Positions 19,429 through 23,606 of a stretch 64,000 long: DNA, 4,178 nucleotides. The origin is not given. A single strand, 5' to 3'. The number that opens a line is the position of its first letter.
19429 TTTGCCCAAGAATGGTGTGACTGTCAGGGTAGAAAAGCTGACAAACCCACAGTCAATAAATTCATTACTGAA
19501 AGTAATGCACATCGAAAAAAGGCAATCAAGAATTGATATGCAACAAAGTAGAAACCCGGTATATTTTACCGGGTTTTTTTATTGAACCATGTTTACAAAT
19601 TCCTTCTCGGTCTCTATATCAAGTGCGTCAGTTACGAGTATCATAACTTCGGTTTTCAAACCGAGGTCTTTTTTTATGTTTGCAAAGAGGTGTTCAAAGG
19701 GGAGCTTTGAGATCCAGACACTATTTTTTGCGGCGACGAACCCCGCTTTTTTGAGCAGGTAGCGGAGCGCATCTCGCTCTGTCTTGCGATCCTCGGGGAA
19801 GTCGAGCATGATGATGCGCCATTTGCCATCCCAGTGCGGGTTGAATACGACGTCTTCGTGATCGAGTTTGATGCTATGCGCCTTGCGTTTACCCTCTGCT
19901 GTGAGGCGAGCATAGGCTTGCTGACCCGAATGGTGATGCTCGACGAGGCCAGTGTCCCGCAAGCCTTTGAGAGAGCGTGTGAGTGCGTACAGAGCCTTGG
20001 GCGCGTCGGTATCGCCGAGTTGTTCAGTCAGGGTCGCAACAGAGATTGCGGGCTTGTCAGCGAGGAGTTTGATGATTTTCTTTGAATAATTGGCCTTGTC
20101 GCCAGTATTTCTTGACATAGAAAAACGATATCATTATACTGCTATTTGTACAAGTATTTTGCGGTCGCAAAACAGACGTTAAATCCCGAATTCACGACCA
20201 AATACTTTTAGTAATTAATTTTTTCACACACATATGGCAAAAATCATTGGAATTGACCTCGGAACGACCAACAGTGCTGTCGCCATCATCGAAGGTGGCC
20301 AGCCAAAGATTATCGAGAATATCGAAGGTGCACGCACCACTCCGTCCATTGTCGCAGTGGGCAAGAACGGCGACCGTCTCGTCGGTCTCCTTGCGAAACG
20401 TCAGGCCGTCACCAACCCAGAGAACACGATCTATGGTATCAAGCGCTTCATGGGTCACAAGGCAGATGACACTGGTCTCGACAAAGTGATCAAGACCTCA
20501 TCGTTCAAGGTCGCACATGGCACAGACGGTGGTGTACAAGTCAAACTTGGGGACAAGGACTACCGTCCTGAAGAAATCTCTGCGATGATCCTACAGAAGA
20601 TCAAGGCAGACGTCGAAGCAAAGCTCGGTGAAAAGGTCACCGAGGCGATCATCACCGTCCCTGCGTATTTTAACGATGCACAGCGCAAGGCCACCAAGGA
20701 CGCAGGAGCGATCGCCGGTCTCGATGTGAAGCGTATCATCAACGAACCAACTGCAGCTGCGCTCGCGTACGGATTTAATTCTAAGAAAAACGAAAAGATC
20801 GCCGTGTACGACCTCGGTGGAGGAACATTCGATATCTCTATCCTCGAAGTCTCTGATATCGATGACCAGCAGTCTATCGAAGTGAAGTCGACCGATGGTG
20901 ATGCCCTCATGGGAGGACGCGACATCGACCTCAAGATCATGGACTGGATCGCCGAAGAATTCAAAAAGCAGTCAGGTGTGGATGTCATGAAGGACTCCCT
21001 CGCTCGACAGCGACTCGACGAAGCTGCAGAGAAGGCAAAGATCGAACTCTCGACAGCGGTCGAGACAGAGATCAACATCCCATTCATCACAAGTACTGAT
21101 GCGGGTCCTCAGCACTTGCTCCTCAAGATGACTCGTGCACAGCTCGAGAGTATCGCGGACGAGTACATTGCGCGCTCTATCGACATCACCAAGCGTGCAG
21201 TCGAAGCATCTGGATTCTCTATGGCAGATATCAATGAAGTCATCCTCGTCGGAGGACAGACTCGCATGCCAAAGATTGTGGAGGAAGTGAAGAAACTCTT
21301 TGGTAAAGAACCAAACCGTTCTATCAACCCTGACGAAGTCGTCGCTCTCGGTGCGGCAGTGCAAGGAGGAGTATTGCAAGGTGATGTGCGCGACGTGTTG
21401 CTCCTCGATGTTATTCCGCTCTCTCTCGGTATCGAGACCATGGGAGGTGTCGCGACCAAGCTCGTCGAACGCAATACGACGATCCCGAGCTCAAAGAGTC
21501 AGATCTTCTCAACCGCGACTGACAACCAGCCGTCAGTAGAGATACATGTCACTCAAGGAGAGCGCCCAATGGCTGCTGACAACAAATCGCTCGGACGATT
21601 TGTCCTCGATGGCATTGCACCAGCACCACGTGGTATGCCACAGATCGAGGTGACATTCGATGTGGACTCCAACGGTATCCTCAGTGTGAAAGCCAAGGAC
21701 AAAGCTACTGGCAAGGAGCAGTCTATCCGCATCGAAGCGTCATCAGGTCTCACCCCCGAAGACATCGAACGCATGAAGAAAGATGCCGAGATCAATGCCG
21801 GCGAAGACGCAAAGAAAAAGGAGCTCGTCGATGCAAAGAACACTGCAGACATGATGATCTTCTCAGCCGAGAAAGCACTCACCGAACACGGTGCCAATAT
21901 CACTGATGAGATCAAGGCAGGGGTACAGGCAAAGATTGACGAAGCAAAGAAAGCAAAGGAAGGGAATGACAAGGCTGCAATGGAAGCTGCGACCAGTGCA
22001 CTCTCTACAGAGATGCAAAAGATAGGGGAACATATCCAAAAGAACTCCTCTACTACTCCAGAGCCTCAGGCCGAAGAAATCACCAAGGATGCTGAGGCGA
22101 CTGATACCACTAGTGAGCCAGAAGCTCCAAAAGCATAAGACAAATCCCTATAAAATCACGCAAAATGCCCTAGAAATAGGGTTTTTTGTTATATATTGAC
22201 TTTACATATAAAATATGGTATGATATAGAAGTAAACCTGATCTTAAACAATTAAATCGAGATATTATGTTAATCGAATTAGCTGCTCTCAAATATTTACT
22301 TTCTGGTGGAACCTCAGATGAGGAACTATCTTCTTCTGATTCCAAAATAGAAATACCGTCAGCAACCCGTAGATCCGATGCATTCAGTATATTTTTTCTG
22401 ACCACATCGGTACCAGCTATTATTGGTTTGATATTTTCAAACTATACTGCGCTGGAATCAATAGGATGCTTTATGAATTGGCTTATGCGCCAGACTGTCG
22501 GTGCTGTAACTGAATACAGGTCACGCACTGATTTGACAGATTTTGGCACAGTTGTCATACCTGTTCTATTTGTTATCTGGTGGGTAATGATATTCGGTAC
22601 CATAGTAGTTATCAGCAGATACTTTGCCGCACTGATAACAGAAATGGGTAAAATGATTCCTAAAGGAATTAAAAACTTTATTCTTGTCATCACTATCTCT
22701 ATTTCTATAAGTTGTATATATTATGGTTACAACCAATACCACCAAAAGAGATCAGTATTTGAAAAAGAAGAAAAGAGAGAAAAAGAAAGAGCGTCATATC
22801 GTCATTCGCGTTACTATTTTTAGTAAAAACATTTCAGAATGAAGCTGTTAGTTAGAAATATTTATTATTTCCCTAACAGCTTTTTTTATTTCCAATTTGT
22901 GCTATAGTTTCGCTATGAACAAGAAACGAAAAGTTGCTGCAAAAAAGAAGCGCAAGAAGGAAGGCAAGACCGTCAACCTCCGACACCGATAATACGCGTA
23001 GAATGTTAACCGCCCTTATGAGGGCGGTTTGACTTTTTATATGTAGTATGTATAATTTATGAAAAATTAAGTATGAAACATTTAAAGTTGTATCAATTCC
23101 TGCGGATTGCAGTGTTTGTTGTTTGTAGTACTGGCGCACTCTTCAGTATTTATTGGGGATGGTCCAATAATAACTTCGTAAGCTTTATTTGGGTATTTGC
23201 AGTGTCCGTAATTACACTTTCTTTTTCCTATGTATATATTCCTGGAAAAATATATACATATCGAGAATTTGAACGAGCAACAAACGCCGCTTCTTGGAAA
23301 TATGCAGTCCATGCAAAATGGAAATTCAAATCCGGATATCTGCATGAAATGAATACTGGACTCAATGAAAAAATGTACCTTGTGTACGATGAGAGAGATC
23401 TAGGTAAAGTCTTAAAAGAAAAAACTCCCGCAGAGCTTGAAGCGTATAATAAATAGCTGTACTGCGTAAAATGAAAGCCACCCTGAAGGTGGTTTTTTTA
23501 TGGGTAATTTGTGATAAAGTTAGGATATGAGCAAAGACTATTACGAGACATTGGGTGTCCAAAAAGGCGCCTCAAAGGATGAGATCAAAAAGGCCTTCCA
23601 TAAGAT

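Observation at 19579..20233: PaaX-like winged-helix regulator divergent from dnaK, with perfect palindromes on the dnaK leader: candidate substitute heat-shock repressor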

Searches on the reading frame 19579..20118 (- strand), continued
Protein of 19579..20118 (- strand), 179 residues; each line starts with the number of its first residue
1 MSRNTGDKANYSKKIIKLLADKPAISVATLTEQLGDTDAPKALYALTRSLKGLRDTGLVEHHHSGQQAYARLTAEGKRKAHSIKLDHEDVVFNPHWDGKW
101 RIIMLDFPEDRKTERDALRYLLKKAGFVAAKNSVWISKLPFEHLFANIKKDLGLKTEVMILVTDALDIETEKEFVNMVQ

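Call 29: fold_search(model_id=the predicted structure, library=pdb)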
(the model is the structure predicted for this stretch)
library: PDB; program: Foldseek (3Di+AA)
matches with E <= 10: 1420; with E <= 0.001: 2
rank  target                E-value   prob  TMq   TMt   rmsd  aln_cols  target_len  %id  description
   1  8a39_AP1              1.9e-05  1.00  0.40  0.27   7.7       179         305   18  Crystal Structure of PaaX from Escherichia coli W (released 2023-07-05)
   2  3l09_B                7.7e-04  1.00  0.36  0.27   8.9       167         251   16  Crystal structure of Putative transcriptional regulator (JANN_22DEC04_CONTIG27_REVISED_GENE3569) from Jannaschia sp. C (released 2010-01-12)
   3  3l09_D                1.2e-03  1.00  0.36  0.27   8.7       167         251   16  Crystal structure of Putative transcriptional regulator (JANN_22DEC04_CONTIG27_REVISED_GENE3569) from Jannaschia sp. C (released 2010-01-12)
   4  3l09_A                1.2e-03  1.00  0.36  0.27   8.6       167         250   16  Crystal structure of Putative transcriptional regulator (JANN_22DEC04_CONTIG27_REVISED_GENE3569) from Jannaschia sp. C (released 2010-01-12)
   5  3l09_C                1.8e-03  1.00  0.36  0.27   8.9       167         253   16  Crystal structure of Putative transcriptional regulator (JANN_22DEC04_CONTIG27_REVISED_GENE3569) from Jannaschia sp. C (released 2010-01-12)
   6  3cjn                  4.4e-03  1.00  0.30  0.37  13.3       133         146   16  Crystal structure of transcriptional regulator, MarR family, from Silicibacter pomeroyi (released 2008-03-25)
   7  4rs8_B                5.6e-03  1.00  0.36  0.75   1.9        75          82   19  Apo structure of novel pNOB8 plasmid centromere binding protein (released 2015-09-16)
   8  7dvu                  5.6e-03  1.00  0.34  0.42  12.9       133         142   18  Crystal structure of heme sensor protein PefR in complex with heme and cyanide (released 2021-09-29)
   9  5aip_B                6.3e-03  1.00  0.35  0.47   4.0        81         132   26  Crystal structure of NadR in complex with 4-hydroxyphenylacetate (released 2016-03-02)
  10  3kfw                  6.3e-03  0.98  0.36  0.29   8.0       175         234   20  Uncharacterized protein Rv0674 from Mycobacterium tuberculosis (released 2009-12-01)
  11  8q90_A                7.6e-03  0.85  0.26  0.30  11.2       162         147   18  Halophilic Lrp transcription factor (released 2024-01-31)
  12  2qww_B                8.0e-03  1.00  0.33  0.40  12.0       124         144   16  Crystal structure of multiple antibiotic-resistance repressor (MarR) (YP_013417.1) from Listeria monocytogenes 4b F236 (released 2007-08-21)
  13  4ooi_C                8.5e-03  1.00  0.34  0.61   2.3        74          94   26  Reduced HlyU from Vibrio cholerae N16961 (released 2014-12-31)
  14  9h6t_A                9.6e-03  1.00  0.30  0.48   4.6        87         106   26  Partial Cas1-Cas2 CRISPR integrase complex bound to a half-integration product, Streptococcus thermophilus DGCC 7710 C (released 2026-02-18)
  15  9bz0_f                9.6e-03  0.87  0.24  0.19  14.0       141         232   17  Structure of an STK19-containing TC-NER complex (released 2024-12-25)
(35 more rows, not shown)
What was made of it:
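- Closest known: PaaX. Same: Homologous wHTH plus Cas2-like middle domain, and the best structural match (call 29).
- The best structural match is E. coli PaaX 8a39 (call 29). The best fold match is PaaX (call 29).
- Tried and rejected: The link to PaaX needed fold comparison (call 29).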

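Call 42: find_encoding_contigs(protein=window:19579-20118:-, flank=10000, max_places=3)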
Protein window:19579-20118:- (179 aa): 2 contigs read that carry it; 2 places shown.
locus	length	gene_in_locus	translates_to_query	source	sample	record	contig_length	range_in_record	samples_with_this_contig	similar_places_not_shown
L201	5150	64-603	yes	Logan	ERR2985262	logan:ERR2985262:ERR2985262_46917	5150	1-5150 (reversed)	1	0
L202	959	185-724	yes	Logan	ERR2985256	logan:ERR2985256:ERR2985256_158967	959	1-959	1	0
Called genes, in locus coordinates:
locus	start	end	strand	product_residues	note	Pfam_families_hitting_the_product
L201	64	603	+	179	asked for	PF20803:PaaX_M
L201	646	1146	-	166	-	-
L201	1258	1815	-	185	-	PF01025:GrpE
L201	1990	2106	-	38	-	-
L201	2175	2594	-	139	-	PF00380:Ribosomal_S9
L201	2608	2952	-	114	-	PF00572:Ribosomal_L13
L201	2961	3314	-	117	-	PF01196:Ribosomal_L17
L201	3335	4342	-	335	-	PF01193:RNA_pol_L, PF01000:RNA_pol_A_bac, PF03118:RNA_pol_A_CTD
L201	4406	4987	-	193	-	PF00163:Ribosomal_S4, PF01479:S4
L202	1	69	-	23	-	?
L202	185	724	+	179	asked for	PF20803:PaaX_M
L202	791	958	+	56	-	?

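Call 43: find_encoding_contigs(protein=P0148, flank=4000, max_places=2)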
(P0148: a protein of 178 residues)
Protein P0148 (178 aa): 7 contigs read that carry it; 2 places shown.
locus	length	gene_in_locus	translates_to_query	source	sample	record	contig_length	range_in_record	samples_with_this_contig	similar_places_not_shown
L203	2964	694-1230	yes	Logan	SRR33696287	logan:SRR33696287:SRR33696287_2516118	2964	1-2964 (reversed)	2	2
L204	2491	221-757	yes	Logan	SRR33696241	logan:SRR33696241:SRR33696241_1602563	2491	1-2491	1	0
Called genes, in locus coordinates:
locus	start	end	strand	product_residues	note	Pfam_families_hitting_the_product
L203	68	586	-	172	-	PF01025:GrpE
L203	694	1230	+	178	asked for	PF20803:PaaX_M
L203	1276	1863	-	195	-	-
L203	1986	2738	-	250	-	-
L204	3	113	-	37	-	?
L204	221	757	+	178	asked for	PF20803:PaaX_M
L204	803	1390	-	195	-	-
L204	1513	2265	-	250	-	-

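Call 44: find_encoding_contigs(protein=P0135, flank=4000, max_places=2)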
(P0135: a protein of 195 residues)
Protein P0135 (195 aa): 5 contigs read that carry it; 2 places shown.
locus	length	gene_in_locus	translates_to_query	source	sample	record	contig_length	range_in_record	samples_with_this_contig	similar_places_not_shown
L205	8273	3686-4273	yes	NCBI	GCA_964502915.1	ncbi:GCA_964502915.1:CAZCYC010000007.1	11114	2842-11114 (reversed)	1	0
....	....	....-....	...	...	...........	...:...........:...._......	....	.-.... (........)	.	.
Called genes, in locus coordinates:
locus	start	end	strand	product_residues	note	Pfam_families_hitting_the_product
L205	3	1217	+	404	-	?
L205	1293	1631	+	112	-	-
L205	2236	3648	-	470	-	PF00587:tRNA-synt_2b, PF03129:HGTP_anticodon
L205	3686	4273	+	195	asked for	PF20803:PaaX_M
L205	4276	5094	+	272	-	PF00398:RrnaAD, PF13649:Methyltransf_25 (weak)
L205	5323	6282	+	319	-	-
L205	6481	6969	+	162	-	PF00466:Ribosomal_L10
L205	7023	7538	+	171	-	PF16320:Ribosomal_L12_N, PF00542:Ribosomal_L12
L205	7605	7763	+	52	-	-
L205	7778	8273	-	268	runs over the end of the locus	-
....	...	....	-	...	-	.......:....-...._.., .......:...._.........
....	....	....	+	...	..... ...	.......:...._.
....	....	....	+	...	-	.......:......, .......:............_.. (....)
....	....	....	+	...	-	-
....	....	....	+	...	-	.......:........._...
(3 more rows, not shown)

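Call 47: find_encoding_contigs(protein=P0140, flank=4000, max_places=2)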
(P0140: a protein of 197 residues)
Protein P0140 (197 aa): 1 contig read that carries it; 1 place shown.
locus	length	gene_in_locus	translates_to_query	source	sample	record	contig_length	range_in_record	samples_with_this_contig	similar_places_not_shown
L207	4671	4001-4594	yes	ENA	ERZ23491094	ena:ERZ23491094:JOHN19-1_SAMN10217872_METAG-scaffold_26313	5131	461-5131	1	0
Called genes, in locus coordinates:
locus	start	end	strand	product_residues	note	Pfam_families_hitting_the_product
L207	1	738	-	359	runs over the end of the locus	PF00226:DnaJ, PF01556:DnaJ_C, PF00684:DnaJ_CXXCXGXG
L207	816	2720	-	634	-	PF00012:HSP70, PF06723:MreB_Mbl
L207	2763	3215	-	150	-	PF01161:PBP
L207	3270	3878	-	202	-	PF01025:GrpE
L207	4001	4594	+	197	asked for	PF20803:PaaX_M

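Call 48: find_encoding_contigs(protein=P0143, flank=4000, max_places=2)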
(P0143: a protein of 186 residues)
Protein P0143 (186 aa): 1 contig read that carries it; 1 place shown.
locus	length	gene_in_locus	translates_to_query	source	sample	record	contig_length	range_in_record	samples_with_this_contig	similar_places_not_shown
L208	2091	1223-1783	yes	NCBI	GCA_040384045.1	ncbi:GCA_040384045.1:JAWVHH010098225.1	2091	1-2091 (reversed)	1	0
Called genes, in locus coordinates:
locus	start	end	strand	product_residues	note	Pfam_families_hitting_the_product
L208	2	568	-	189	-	?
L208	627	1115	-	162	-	-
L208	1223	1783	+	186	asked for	PF20803:PaaX_M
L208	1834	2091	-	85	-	?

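Call 49: find_encoding_contigs(protein=P0157, flank=4000, max_places=2)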
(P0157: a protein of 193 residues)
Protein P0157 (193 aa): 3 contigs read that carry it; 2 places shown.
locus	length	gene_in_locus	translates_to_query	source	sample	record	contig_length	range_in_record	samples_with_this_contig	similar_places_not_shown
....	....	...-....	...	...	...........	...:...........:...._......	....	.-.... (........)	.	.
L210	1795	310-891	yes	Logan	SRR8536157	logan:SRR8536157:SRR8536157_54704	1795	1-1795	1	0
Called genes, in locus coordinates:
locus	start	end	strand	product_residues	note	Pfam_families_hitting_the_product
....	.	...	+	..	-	?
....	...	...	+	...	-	-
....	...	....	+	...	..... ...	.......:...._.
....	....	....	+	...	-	?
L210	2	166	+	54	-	?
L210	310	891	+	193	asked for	PF20803:PaaX_M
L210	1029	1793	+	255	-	?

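Call 60: find_encoding_contigs(protein=P0153, flank=4000, max_places=1)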
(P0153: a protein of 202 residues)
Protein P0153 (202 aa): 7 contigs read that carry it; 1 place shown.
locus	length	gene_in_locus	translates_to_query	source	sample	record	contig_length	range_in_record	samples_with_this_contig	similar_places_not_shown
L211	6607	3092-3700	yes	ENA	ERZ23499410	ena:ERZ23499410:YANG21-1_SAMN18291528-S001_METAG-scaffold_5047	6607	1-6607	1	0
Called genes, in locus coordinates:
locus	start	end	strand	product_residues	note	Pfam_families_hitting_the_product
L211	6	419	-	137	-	PF01467:CTP_transf_like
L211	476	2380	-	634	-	PF00012:HSP70, PF06723:MreB_Mbl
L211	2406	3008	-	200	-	PF01025:GrpE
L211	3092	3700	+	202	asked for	PF20803:PaaX_M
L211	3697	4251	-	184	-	-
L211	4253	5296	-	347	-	PF01594:AI-2E_transport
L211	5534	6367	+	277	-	PF01435:Peptidase_M48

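Call 61: find_encoding_contigs(protein=P0163, flank=4000, max_places=1)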
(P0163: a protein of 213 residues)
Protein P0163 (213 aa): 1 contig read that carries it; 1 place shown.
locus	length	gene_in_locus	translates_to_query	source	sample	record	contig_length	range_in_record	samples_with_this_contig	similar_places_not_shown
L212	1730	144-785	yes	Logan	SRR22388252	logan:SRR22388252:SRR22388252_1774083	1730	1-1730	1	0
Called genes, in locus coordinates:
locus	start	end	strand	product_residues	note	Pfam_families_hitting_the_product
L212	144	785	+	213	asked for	PF20803:PaaX_M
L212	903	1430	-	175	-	PF00560:LRR_1 (faint), PF13855:LRR_8, PF23598:LRR_14 (weak), PF12799:LRR_4 (weak)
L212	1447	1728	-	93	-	?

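Call 62: find_encoding_contigs(protein=P0200, flank=4000, max_places=1)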
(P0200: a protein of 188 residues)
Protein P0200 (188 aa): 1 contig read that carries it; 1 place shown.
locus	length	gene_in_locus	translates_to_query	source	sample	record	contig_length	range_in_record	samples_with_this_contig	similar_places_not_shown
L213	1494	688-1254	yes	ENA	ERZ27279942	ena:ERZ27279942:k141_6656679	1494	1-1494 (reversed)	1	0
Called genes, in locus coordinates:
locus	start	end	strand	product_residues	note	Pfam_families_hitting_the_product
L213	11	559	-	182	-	PF00075:RNase_H, PF13456:RVT_3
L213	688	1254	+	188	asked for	PF20803:PaaX_M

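Call 63: find_encoding_contigs(protein=P0250, flank=4000, max_places=1)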
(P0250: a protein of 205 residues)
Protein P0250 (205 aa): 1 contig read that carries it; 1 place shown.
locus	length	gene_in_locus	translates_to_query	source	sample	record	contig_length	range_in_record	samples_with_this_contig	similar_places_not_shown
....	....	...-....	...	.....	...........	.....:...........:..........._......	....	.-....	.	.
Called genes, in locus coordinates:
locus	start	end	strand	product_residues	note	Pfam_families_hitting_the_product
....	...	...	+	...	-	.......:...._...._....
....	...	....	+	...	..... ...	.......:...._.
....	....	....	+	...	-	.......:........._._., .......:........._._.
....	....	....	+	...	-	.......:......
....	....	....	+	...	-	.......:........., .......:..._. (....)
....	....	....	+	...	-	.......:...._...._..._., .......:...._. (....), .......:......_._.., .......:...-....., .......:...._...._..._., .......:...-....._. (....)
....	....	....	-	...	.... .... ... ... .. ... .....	?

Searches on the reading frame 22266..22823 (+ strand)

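Call 3: search_protein_families(library=pfam, proteins=[window:22266-22823:+], max_evalue=1)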
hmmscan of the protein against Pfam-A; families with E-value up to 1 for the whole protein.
window:22266-22823:+ (185 aa): 2 families
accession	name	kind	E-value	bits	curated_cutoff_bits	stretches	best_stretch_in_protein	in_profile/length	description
PF04123.18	DUF373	-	0.11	12.3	28.3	1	81-159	242-317/335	Domain of unknown function (DUF373)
PF00324.27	AA_permease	-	0.21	10.7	24.6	0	129-154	223-248/470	Amino acid permease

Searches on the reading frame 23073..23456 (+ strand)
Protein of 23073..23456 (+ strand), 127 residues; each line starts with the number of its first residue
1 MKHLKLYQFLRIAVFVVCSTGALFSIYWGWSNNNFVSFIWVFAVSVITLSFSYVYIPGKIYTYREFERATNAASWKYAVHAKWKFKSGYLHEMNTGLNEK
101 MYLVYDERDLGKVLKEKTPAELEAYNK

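Call 3: search_protein_families(library=pfam, proteins=[window:23073-23456:+], max_evalue=1)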
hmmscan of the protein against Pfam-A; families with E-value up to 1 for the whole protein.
window:23073-23456:+ (127 aa): 2 families
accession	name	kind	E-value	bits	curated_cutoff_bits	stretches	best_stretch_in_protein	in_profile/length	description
PF04932.20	Wzy_C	-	0.024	14.9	31.7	1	13-71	18-74/149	O-Antigen ligase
PF14015.11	DUF4231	-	0.23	12.3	24.7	1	5-82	15-93/103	Protein of unknown function (DUF4231)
